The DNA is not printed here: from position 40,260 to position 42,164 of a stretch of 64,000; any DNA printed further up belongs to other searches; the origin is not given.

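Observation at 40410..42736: Anchorless FrdAB lacking the covalent-FAD His and with a four-Cys third cluster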

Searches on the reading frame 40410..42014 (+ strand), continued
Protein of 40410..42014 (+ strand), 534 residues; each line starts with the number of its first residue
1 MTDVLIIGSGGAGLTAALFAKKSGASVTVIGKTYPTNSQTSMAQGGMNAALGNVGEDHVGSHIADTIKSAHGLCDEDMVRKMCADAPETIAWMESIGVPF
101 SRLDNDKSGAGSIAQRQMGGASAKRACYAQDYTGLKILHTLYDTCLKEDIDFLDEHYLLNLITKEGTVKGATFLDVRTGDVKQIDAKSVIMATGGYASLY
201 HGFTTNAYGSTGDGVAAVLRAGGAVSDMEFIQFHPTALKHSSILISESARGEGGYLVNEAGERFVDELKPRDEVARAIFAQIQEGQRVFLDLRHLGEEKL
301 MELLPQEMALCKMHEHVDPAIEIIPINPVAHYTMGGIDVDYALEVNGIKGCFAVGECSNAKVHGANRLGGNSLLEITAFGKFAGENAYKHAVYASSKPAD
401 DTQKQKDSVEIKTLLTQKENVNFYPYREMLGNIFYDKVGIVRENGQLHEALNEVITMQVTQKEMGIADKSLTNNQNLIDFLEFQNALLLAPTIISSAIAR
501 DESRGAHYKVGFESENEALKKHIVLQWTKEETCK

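Call 65: find_encoding_contigs(protein=P0128, flank=8000, max_places=1)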
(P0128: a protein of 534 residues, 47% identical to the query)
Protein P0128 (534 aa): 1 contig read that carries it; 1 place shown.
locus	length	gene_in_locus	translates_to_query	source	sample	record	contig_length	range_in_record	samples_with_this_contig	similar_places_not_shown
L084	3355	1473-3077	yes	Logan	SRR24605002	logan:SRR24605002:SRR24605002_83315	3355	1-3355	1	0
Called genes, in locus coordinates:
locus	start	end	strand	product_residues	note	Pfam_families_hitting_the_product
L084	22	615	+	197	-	PF01725:Ham1p_like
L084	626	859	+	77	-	-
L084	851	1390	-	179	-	-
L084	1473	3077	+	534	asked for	PF00890:FAD_binding_2, PF01266:DAO (weak), PF03486:HI0933_like (weak), PF07992:Pyr_redox_2 (weak), PF12831:FAD_oxidored (weak), PF02910:Succ_DH_flav_C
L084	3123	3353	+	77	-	?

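Call 66: find_encoding_contigs(protein=P0122, flank=7000, max_places=1)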
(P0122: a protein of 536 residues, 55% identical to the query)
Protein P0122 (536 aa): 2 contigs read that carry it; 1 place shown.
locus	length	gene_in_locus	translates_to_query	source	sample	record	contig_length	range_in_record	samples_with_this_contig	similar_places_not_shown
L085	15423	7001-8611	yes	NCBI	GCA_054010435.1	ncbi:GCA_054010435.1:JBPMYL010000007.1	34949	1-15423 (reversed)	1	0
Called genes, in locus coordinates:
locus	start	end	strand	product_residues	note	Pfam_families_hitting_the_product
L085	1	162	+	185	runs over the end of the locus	PF01558:POR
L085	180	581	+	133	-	PF13187:Fer4_9 (faint), PF12837:Fer4_6 (faint), PF13237:Fer4_10, PF14697:Fer4_21, PF12838:Fer4_7 (weak), PF00037:Fer4, PF12797:Fer4_2 (weak)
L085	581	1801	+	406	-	PF01855:POR_N, PF02780:Transketolase_C, PF17147:PFOR_II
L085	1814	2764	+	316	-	PF02775:TPP_enzyme_C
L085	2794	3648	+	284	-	PF00800:PDT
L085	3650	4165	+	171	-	PF02664:LuxS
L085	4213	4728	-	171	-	PF00578:AhpC-TSA, PF08534:Redoxin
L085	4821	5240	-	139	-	PF00581:Rhodanese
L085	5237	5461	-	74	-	-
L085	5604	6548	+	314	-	PF00389:2-Hacid_dh, PF02826:2-Hacid_dh_C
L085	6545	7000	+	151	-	PF05433:Rick_17kDa_Anti (weak)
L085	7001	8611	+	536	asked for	PF00890:FAD_binding_2, PF01266:DAO (weak), PF03486:HI0933_like, PF07992:Pyr_redox_2 (faint), PF02910:Succ_DH_flav_C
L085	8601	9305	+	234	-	PF13085:Fer2_3, PF13237:Fer4_10, PF12838:Fer4_7 (weak), PF13183:Fer4_8, PF13484:Fer4_16 (weak), PF13534:Fer4_17, PF13746:Fer4_18 (weak), PF13187:Fer4_9 (weak)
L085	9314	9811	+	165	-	PF04461:YajQ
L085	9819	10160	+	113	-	PF03960:ArsC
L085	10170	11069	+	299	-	PF03547:Mem_trans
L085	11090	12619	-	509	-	PF00669:Flagellin_N, PF07196:Flagellin_IN, PF00700:Flagellin_C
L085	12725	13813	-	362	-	-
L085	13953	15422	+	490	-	?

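Call 67: find_encoding_contigs(protein=P0126, flank=7000, max_places=1)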
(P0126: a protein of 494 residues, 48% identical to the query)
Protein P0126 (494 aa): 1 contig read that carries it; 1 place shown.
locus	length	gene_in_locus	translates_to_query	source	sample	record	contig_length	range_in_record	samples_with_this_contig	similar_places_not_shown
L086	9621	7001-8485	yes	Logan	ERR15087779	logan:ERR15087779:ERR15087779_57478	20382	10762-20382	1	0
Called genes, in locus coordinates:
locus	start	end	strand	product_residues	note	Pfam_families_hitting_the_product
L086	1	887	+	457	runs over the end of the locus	PF12801:Fer4_5, PF13237:Fer4_10 (faint), PF00037:Fer4 (faint), PF12838:Fer4_7 (faint), PF13183:Fer4_8 (faint), PF13187:Fer4_9 (faint), PF13746:Fer4_18, PF11614:FixG_C, +2 more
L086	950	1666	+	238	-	PF02683:DsbD_TM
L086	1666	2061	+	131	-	PF01219:DAGK_prokar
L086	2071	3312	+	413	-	PF01979:Amidohydro_1, PF12890:DHOase (weak), PF07969:Amidohydro_3 (weak)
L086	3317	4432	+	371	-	PF05958:tRNA_U5-meth_tr, PF02475:TRM5-TYW2_MTfase (weak)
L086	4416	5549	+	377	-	PF00155:Aminotran_1_2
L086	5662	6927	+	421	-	PF01225:Mur_ligase, PF08245:Mur_ligase_M (weak), PF02875:Mur_ligase_C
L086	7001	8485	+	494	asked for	PF00890:FAD_binding_2, PF01266:DAO, PF03486:HI0933_like, PF07992:Pyr_redox_2 (weak), PF02910:Succ_DH_flav_C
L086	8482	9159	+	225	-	PF13085:Fer2_3, PF00037:Fer4 (faint), PF13237:Fer4_10, PF12838:Fer4_7 (weak), PF13183:Fer4_8, PF13484:Fer4_16, PF13534:Fer4_17, PF13746:Fer4_18 (weak), +1 more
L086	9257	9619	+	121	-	?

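Call 68: find_encoding_contigs(protein=P0134, flank=7000, max_places=1)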
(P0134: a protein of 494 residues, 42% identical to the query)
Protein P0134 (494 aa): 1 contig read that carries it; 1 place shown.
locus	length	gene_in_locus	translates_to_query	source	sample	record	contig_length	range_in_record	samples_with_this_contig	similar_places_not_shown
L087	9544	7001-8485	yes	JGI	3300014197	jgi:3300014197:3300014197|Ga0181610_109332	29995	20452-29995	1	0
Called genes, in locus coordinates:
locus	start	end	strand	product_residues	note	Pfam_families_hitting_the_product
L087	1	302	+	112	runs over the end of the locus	PF00329:Complex1_30kDa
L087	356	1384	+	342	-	PF00374:NiFeSe_Hases, PF00346:Complex1_49kDa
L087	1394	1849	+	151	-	PF12837:Fer4_6 (faint), PF13237:Fer4_10 (weak), PF14697:Fer4_21 (faint), PF12838:Fer4_7, PF13187:Fer4_9 (weak), PF00037:Fer4 (weak)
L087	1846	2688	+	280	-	PF01261:AP_endonuc_2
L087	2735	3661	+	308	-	PF02729:OTCace_N, PF00185:OTCace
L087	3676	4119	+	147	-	PF10788:DUF2603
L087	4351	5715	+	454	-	PF04055:Radical_SAM, PF06969:HemN_C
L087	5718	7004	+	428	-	PF12838:Fer4_7, PF13183:Fer4_8, PF13484:Fer4_16 (weak), PF13534:Fer4_17, PF02754:CCG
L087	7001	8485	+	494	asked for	PF00890:FAD_binding_2, PF01134:GIDA (weak), PF01266:DAO, PF07992:Pyr_redox_2 (weak), PF12831:FAD_oxidored (weak), PF03486:HI0933_like (weak), PF02910:Succ_DH_flav_C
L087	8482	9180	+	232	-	PF13085:Fer2_3, PF13746:Fer4_18 (faint), PF13183:Fer4_8, PF13237:Fer4_10, PF12838:Fer4_7, PF13187:Fer4_9 (weak), PF13484:Fer4_16, PF13534:Fer4_17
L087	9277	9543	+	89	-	?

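Call 71: find_homologous_proteins(query=L087:5718-7001:+, max_evalue=1e-20)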
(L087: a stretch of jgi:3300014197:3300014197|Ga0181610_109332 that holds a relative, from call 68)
Query L087:5718-7001:+ (428 aa): 2788 proteins with E <= 1e-20 among 8000 candidates; the best 120 are listed.
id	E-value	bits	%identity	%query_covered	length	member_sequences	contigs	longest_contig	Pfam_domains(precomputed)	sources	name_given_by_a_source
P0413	4.2e-297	1003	100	100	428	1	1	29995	PF13484.12,PF12838.13,PF13534.12,PF02754.22,PF13183.12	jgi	-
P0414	2.0e-238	809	80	99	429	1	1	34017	PF14697.12,PF13484.12,PF12838.13,PF13534.12,PF02754.22,PF13237.12,PF13183.12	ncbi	-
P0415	2.3e-193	661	66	99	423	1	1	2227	PF13484.12,PF12838.13,PF13534.12,PF02754.22,PF25160.2,PF13183.12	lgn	-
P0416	2.5e-186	638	65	99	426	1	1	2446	PF13484.12,PF12838.13,PF13534.12,PF02754.22,PF13237.12,PF13183.12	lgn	-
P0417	3.6e-181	621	62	98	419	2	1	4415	PF13484.12,PF12838.13,PF13534.12,PF02754.22,PF25160.2,PF13183.12,PF13187.12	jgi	jgi:glycolate oxidase iron-sulfur subunit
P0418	4.5e-181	620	63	99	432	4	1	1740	PF13484.12,PF12838.13,PF13534.12,PF02754.22,PF25160.2,PF13183.12,PF13187.12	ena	-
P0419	4.8e-181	620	63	98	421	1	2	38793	PF13484.12,PF12838.13,PF13534.12,PF02754.22,PF13183.12,PF13187.12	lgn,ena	-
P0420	1.4e-180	619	63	99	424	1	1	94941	PF13484.12,PF12838.13,PF13534.12,PF02754.22,PF13183.12,PF13187.12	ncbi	-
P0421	2.3e-180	618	63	100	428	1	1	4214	PF13484.12,PF12838.13,PF13534.12,PF02754.22,PF25160.2,PF13183.12,PF13187.12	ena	-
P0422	2.7e-180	618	62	99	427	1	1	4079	PF13484.12,PF12838.13,PF13534.12,PF02754.22,PF13183.12,PF13187.12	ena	-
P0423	3.4e-180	618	63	99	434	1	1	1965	PF13484.12,PF12838.13,PF13534.12,PF02754.22,PF25160.2,PF13237.12,PF13183.12,PF13187.12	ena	-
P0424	5.5e-180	617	61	99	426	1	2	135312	PF13484.12,PF12838.13,PF13534.12,PF02754.22,PF13183.12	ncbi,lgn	ncbi:MAG: (Fe-S)-binding protein [Wolinella sp.]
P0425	5.6e-180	617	62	100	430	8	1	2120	PF13484.12,PF12838.13,PF13534.12,PF02754.22,PF25160.2,PF13183.12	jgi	-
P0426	7.6e-180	616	62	99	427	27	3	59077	PF13484.12,PF12838.13,PF13534.12,PF02754.22,PF13183.12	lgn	-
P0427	1.2e-179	616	63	99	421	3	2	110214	PF13484.12,PF12838.13,PF13534.12,PF02754.22,PF13183.12,PF13187.12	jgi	-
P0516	5.2e-175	600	61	99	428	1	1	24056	PF13484.12,PF12838.13,PF13534.12,PF02754.22,PF13237.12,PF13183.12,PF13187.12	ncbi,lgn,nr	ncbi:MAG: (Fe-S)-binding protein [Sulfuricurvum sp.]|nr:(Fe-S)-binding protein [Sulfuricurvum sp.]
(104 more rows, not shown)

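Call 72: find_encoding_contigs(protein=P0414, flank=6000, max_places=1)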
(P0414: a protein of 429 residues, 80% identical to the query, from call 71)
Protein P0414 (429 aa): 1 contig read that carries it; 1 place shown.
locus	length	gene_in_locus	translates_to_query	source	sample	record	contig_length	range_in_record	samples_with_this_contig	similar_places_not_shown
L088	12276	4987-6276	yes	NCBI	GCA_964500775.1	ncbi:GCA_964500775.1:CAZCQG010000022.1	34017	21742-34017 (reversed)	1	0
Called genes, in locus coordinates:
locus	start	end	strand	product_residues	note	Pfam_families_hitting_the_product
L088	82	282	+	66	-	-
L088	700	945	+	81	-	PF02604:PhdYeFM_antitox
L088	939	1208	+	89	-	PF06769:YoeB_toxin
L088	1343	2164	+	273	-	PF01261:AP_endonuc_2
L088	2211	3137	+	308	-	PF02729:OTCace_N, PF00185:OTCace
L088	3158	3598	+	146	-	PF10788:DUF2603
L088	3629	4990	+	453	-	PF04055:Radical_SAM, PF06969:HemN_C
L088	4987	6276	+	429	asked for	PF12838:Fer4_7, PF13183:Fer4_8, PF13237:Fer4_10 (faint), PF13484:Fer4_16, PF13534:Fer4_17, PF14697:Fer4_21 (faint), PF02754:CCG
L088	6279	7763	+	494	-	PF00890:FAD_binding_2, PF01134:GIDA (faint), PF01266:DAO, PF07992:Pyr_redox_2 (faint), PF03486:HI0933_like (weak), PF02910:Succ_DH_flav_C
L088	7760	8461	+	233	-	PF13085:Fer2_3, PF00037:Fer4 (faint), PF13183:Fer4_8, PF13237:Fer4_10, PF12838:Fer4_7, PF13484:Fer4_16, PF13534:Fer4_17, PF13187:Fer4_9 (weak), +2 more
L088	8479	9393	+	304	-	PF00034:Cytochrom_C (faint), PF03150:CCP_MauG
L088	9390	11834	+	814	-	PF19443:DAHL, PF00989:PAS, PF08448:PAS_4, PF08447:PAS_3 (weak), PF13426:PAS_9, PF00990:GGDEF, PF00563:EAL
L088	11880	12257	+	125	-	-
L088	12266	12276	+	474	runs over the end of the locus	PF00939:Na_sulph_symp, PF03600:CitMHS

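Call 73: find_encoding_contigs(protein=P0516, flank=6000, max_places=1)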
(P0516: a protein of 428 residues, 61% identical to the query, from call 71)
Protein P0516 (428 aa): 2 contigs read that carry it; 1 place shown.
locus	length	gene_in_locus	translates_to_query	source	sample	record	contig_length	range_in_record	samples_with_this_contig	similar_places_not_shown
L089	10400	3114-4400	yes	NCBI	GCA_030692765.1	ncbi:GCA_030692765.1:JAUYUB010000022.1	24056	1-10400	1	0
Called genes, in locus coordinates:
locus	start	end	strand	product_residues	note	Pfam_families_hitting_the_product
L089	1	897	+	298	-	PF02518:HATPase_c (faint), PF00072:Response_reg, PF01627:Hpt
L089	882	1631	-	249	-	PF00072:Response_reg, PF00486:Trans_reg_C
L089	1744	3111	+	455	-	PF04055:Radical_SAM, PF06969:HemN_C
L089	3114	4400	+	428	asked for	PF13183:Fer4_8, PF13237:Fer4_10 (faint), PF12838:Fer4_7, PF13187:Fer4_9 (weak), PF13484:Fer4_16, PF13534:Fer4_17, PF02754:CCG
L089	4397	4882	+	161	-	PF01243:PNPOx_N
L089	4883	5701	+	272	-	PF01790:LGT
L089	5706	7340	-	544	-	PF00072:Response_reg, PF00563:EAL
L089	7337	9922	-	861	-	PF00512:HisKA, PF02518:HATPase_c, PF00072:Response_reg, PF01627:Hpt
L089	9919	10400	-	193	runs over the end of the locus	PF02630:SCO1-SenC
